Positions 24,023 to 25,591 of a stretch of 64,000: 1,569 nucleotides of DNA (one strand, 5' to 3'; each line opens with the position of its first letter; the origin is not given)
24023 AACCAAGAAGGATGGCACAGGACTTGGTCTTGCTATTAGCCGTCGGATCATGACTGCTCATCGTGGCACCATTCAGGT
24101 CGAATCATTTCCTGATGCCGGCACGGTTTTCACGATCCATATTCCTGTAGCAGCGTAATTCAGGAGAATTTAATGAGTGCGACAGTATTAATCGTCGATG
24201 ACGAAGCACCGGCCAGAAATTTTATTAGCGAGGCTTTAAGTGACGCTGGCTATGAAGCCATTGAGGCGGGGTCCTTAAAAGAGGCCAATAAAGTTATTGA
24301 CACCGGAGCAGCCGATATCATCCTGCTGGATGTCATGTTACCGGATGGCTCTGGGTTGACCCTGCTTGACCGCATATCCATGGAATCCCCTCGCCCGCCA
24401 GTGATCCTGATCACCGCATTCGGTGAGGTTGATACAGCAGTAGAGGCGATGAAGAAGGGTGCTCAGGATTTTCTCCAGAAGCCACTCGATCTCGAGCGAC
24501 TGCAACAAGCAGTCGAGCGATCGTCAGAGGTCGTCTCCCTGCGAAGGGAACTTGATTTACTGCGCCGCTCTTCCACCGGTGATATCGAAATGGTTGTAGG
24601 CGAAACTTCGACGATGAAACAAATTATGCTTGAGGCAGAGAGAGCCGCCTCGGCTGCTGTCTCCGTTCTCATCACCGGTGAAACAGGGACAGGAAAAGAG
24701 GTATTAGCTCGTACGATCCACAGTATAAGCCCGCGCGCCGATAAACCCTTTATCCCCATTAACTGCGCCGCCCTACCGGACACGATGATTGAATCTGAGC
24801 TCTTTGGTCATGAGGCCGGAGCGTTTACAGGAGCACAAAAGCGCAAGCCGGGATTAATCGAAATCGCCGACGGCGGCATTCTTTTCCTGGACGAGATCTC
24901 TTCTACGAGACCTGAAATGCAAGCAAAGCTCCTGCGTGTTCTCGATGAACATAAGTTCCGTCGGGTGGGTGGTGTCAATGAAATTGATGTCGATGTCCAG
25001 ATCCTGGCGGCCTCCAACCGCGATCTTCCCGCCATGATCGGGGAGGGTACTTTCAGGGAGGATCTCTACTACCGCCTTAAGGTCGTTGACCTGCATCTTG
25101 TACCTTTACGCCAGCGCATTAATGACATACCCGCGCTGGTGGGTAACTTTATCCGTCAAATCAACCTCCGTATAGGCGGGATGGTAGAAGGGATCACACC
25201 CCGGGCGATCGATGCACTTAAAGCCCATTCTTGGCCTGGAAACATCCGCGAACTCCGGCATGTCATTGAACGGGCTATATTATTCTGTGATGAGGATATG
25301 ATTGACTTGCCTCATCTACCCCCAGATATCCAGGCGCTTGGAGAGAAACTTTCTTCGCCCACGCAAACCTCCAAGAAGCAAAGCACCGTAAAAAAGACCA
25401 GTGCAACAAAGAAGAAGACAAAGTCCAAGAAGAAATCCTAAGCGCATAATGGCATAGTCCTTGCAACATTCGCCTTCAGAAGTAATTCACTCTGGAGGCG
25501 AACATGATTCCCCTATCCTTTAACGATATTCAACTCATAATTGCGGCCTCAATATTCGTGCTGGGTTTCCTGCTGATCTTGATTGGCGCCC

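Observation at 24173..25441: Enhancer-binding protein lacks the Fis-type HTH and ends in a lysine-rich tail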

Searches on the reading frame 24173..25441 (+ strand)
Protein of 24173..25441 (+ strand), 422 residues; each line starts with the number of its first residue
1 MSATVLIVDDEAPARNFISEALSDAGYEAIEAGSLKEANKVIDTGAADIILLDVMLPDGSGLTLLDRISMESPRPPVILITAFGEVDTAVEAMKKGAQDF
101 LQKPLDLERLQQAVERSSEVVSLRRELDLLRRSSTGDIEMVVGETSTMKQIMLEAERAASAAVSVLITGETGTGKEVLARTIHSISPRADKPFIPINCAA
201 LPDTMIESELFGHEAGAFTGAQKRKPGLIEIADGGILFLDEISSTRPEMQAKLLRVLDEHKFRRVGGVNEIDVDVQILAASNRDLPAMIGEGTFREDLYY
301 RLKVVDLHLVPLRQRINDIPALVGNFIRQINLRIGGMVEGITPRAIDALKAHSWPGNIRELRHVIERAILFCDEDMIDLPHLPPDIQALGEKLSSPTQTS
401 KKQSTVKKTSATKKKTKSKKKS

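Call 4: search_protein_families(library=pfam, proteins=[window:24173-25441:+], max_evalue=10)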
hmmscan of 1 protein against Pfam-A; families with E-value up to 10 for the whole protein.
window:24173-25441:+ (422 aa): 19 families
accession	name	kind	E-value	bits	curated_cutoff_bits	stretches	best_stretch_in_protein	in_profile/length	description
PF00158.32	Sigma54_activat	-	3.1e-68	229.2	20.2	1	142-307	2-167/168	Sigma-54 interaction domain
PF00072.30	Response_reg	-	1.2e-28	100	30.2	1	5-115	1-111/111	Response regulator receiver domain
PF25601.1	AAA_lid_14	-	3.3e-24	84.9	27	1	313-392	1-80/87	AAA+ ATPase lid domain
PF14532.12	Sigma54_activ_2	-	6e-18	65.9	25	1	142-312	1-138/138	Sigma-54 interaction domain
PF07728.20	AAA_5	-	1.2e-09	38.7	22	1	165-283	2-123/139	AAA domain (dynein-related subfamily)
PF01078.27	Mg_chelatase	-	2.9e-08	33.8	20.3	2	219-282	92-157/207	Magnesium chelatase, subunit ChlI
PF07724.20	AAA_2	-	6.4e-07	30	27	1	163-276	4-117/166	AAA domain (Cdc48 subfamily)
PF00004.35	AAA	-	3.1e-05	24.9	21.2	1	165-286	1-111/131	ATPase family associated with various cellular activities (AAA)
PF07726.17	AAA_3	-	0.0017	18.7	27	1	165-282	2-111/131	ATPase family associated with various cellular activities (AAA)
PF00493.29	MCM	-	0.0017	17.9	23.3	1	158-282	53-172/224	MCM P-loop domain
PF20720.3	nSTAND3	-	0.0024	18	27.2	1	155-182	10-37/155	Novel STAND NTPase 3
PF13191.12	AAA_16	-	0.0028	18.6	32.6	1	147-201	8-63/167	AAA ATPase domain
PF20030.5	bpMoxR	-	0.0051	16.3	27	1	234-286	98-148/205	MoxR domain in the MoxR-vWA-beta-propeller ternary systems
PF13401.12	AAA_22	-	0.012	16.4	27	1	164-202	7-45/130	AAA domain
PF01729.25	QRPTase_C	-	0.012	15.7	23.1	1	28-86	83-136/169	Quinolinate phosphoribosyl transferase, C-terminal domain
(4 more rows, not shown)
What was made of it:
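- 25109..25348 (+): AAA+ lid (aa 313-392), the last folded element. Call 4.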

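Call 5: search_protein_families(library=ncbifam, proteins=[window:24173-25441:+], max_evalue=0.01)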
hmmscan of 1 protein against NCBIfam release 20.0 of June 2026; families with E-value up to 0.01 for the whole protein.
window:24173-25441:+ (422 aa): 127 families (the best 25 are shown)
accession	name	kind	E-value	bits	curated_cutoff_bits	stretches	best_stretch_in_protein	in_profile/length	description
NF008469.0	PRK11361.1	equivalog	2.3e-118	395.8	714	1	3-395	5-399/461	acetoacetate metabolism transcriptional regulator AtoC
TIGR01818.1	ntrC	equivalog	8.3e-114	380.9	558.6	1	5-407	1-404/463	nitrogen regulation protein NR(I)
NF051870.1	NAssimRespRegNtrX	equivalog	2.6e-106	356.3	600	1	3-392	2-391/452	nitrogen assimilation response regulator NtrX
TIGR02915.1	PEP_resp_reg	equivalog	2.7e-103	346.2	502.6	1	5-379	1-379/445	PEP-CTERM-box response regulator transcription factor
NF041946.1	LuxO_transreg_Vib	equivalog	1.2e-98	330.9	800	1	33-417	27-411/463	quorum-sensing sigma-54 dependent transcriptional regulator LuxO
NF007689.0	PRK10365.1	equivalog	1.3e-98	330.7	760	1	4-389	7-389/441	sigma-54-dependent response regulator transcription factor ZraR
TIGR01817.1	nifA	equivalog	6.8e-97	325.4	528.85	1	108-403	165-460/534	nif-specific transcriptional activator NifA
NF011695.0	PRK15115.1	equivalog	1.9e-92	310.4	763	1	2-374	6-370/445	two-component system response regulator GlrR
NF008176.1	PRK10923.1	equivalog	6.8e-92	308.5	620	1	4-401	5-400/469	nitrogen regulation protein NR(I)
NF041552.1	TF_PrdR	equivalog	4.1e-91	306.1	795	1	108-395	238-523/577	sigma-54 dependent transcriptional regulator PrdR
NF038308.1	RNA_repair_RtcR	equivalog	1.8e-89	301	650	1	88-411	125-461/530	RNA repair transcriptional activator RtcR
NF050807.1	TransRegFlbDCaul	equivalog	1.1e-87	294.8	750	1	26-403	24-380/454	sigma-54-dependent transcriptional regulator FlbD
NF003451.0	PRK05022.1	equivalog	7.4e-87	292.2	476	1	91-416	149-468/512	nitric oxide reductase transcriptional regulator NorR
TIGR02974.1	phageshock_pspF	equivalog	2.4e-78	263.7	443.55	1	141-414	1-276/336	phage shock protein operon transcriptional activator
NF049963.1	RespRegFlgRCampy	domain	9.7e-78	261.9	750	1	5-377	3-372/429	fla regulon two-component system response regulator FlgR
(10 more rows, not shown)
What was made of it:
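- On FlgR orthologues (NCBIfam NF049963): 261.9 bits (call 5).
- On AtoC / NtrC / NtrX equivalogs (NCBIfam NF008469, TIGR01818, NF051870): The alignments stop at about profile position 400 of 452-463 (call 5).
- Closest known: Helicobacter pylori FlgR. Different: The NCBIfam FlgR model scores 262 bits against a cut-off of 750, below the AtoC and NtrC models (call 5).
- Tried and rejected: Rejected on curated cut-offs (call 5).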

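Call 9: find_homologous_proteins(query=window:24173-25441:+, max_evalue=1e-30)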
Query window:24173-25441:+ (422 aa): 8000 proteins with E <= 1e-30 among 8000 candidates; the best 120 are listed.
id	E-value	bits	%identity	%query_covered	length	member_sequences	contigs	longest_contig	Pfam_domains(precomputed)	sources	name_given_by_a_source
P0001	2.0e-246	835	92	100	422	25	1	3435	PF00158.33,PF07724.21,PF25601.2,PF00004.36,PF14532.13,PF07728.21,PF00072.31,PF01078.28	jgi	jgi:DNA-binding NtrC family response regulator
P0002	3.4e-229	778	90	95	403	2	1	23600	PF00158.33,PF07724.21,PF25601.2,PF00004.36,PF14532.13,PF07728.21,PF00072.31,PF01078.28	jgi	jgi:two-component system response regulator AtoC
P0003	3.9e-219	745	87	93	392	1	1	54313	PF00158.33,PF07724.21,PF25601.2,PF14532.13,PF07728.21,PF00072.31,PF01078.28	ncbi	-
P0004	5.0e-219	745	87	92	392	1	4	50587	PF00158.33,PF07724.21,PF25601.2,PF14532.13,PF07728.21,PF00072.31,PF01078.28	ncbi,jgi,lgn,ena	-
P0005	1.1e-218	744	86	94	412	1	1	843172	PF00158.33,PF07724.21,PF25601.2,PF00004.36,PF14532.13,PF07728.21,PF00072.31,PF01078.28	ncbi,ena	-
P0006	1.2e-218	744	87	92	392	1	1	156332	PF00158.33,PF07724.21,PF25601.2,PF14532.13,PF07728.21,PF00072.31,PF01078.28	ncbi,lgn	-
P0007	1.6e-218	743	87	92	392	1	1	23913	PF00158.33,PF07724.21,PF25601.2,PF14532.13,PF07728.21,PF00072.31,PF01078.28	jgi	-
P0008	1.8e-218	743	86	93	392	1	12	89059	PF00158.33,PF07724.21,PF25601.2,PF00004.36,PF14532.13,PF07728.21,PF00072.31,PF01078.28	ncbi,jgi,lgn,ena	-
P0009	2.0e-218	743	87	93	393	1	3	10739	PF00158.33,PF07724.21,PF25601.2,PF00004.36,PF14532.13,PF07728.21,PF00072.31,PF01078.28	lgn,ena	-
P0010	3.2e-218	742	87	92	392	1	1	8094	PF00158.33,PF07724.21,PF25601.2,PF14532.13,PF07728.21,PF00072.31,PF01078.28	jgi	-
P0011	3.7e-218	742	86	93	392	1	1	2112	PF00158.33,PF07724.21,PF25601.2,PF00004.36,PF14532.13,PF07728.21,PF00072.31,PF01078.28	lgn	-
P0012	3.9e-218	742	86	93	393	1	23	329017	PF00158.33,PF07724.21,PF25601.2,PF14532.13,PF07728.21,PF00072.31,PF01078.28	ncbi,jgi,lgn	jgi:two-component system response regulator AtoC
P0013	4.8e-218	742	87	93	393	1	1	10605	PF00158.33,PF07724.21,PF25601.2,PF00004.36,PF14532.13,PF07728.21,PF00072.31,PF01078.28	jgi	-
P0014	6.0e-218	741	86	92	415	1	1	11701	PF00158.33,PF07724.21,PF25601.2,PF14532.13,PF07728.21,PF00072.31,PF01078.28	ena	-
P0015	9.8e-218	741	86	92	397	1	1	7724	PF00158.33,PF07724.21,PF25601.2,PF00004.36,PF14532.13,PF07728.21,PF00072.31,PF01078.28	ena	-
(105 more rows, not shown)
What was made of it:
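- On AtoC / NtrC / NtrX equivalogs (NCBIfam NF008469, TIGR01818, NF051870): The database names 'AtoC' and 'Fis family' given to relatives (call 9) are therefore loose.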

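Call 15: find_related_loci(query=window:24173-25441:+, collection=genome_contigs, flank=10000)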
Query window:24173-25441:+ (422 aa) in genome_contigs; peptide patterns used: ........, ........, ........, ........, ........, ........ (x = any residue, [..] = any of these).
122 stretches matched a pattern; 71 encode a relative of the query (tblastn E <= 1e-3); 71 distinct loci.
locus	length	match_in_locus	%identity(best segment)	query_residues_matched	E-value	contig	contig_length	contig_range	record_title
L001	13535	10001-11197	93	1-402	0e+0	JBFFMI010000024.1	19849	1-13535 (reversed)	MAG: Anaerolineales bacterium isolate Mix_mud18.2022.04.43 k141_713357_length_19849_cov_8.7126, whole genome shotgun seq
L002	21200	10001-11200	85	1-400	0e+0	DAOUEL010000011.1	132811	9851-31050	MAG TPA_asm: Anaerolineales bacterium isolate N6_281 k139_1229206, whole genome shotgun sequence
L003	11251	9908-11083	86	1-392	0e+0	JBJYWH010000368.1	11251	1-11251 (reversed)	MAG: Anaerolineales bacterium isolate J5_7_160517rDrA_9 J5_7_160517rDrA_9_000000000368, whole genome shotgun sequence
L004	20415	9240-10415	85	1-392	0e+0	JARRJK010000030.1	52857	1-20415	MAG: Anaerolineales bacterium isolate Spart_018_MAG scaffold_1022, whole genome shotgun sequence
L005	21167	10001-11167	87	1-389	0e+0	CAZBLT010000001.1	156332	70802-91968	MAG TPA_asm: uncultured Anaerolineaceae bacterium isolate SRP338002_co1_121 genome assembly, contig: NODE_102_length_156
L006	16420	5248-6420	86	1-391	0e+0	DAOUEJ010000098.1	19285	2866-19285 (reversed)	MAG TPA_asm: Anaerolineales bacterium isolate N5_261 k139_1023998, whole genome shotgun sequence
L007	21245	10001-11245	77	1-415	0e+0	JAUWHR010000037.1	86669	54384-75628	MAG: Anaerolineae bacterium isolate CSMAG_2273 CSMAG_2273_k141_3441794_length_86669_cov_15.0128, whole genome shotgun se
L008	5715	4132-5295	81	1-388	0e+0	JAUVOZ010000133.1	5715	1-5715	MAG: Anaerolineae bacterium isolate CSMAG_649 CSMAG_649_k141_916791_length_5715_cov_10.0000, whole genome shotgun sequen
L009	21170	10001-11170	85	1-390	0e+0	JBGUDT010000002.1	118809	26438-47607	MAG: Anaerolineales bacterium isolate 11D-03 NODE_2_length_118809_cov_6.389347, whole genome shotgun sequence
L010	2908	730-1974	81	1-415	0e+0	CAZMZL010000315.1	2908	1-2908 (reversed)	MAG TPA_asm: uncultured Anaerolineaceae bacterium isolate binchicken_co121_8 genome assembly, contig: NODE_46675_length_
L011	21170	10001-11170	78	1-390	0e+0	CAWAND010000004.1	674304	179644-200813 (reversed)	MAG: uncultured Chloroflexia bacterium isolate MFD02923.bin.1.168 genome assembly, contig: contig_17163, whole genome sh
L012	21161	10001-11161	83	1-387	0e+0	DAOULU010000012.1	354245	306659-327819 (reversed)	MAG TPA_asm: Anaerolineales bacterium isolate W31_54 k127_22829, whole genome shotgun sequence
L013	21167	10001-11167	82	1-389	0e+0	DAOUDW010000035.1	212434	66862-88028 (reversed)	MAG TPA_asm: Anaerolineales bacterium isolate N14_70 293613, whole genome shotgun sequence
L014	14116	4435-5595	79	1-387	0e+0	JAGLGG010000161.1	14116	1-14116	MAG: Anaerolineales bacterium isolate RS_10_26 ROV157_10.bin.26.fa_161, whole genome shotgun sequence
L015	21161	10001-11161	79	1-387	0e+0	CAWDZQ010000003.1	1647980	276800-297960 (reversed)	MAG: uncultured Chloroflexia bacterium isolate MFD05684.bin.1.112 genome assembly, contig: contig_36650, whole genome sh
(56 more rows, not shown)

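Call 25: search_protein_representatives(protein=window:24173-25441:+)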
Query: 422 residues. Proteins with E-value up to 0.001 (for the whole library): 566660; up to 1e-10: 187028; up to 1e-30: 85172. The best 150 are listed.
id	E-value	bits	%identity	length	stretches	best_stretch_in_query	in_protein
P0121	4.2e-150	516.4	66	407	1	1-373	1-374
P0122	1.2e-140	485.3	59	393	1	1-391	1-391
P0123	6.0e-125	433.6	53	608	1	1-392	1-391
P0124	3.0e-124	431.3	40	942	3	138-398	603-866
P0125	1.9e-122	425.4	38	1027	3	140-377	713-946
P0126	1.7e-121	422.2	44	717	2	132-380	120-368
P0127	1.9e-121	422.1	47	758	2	141-378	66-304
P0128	2.3e-120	418.5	46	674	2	141-378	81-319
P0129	1.9e-118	412.2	48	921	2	109-372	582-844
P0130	8.1e-118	410.1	51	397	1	1-389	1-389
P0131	3.0e-115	401.7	45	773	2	140-377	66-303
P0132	6.9e-115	400.5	47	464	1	1-391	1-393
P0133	2.4e-112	392.1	49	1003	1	1-390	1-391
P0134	2.9e-111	388.5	40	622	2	59-389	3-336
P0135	6.7e-111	387.4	60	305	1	89-389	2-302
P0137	2.4e-109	382.3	49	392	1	4-387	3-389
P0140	8.1e-107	373.9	46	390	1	3-390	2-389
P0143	1.5e-105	369.8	48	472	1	4-388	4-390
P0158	5.0e-100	351.6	45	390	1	1-386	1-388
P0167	4.2e-99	348.5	45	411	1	4-391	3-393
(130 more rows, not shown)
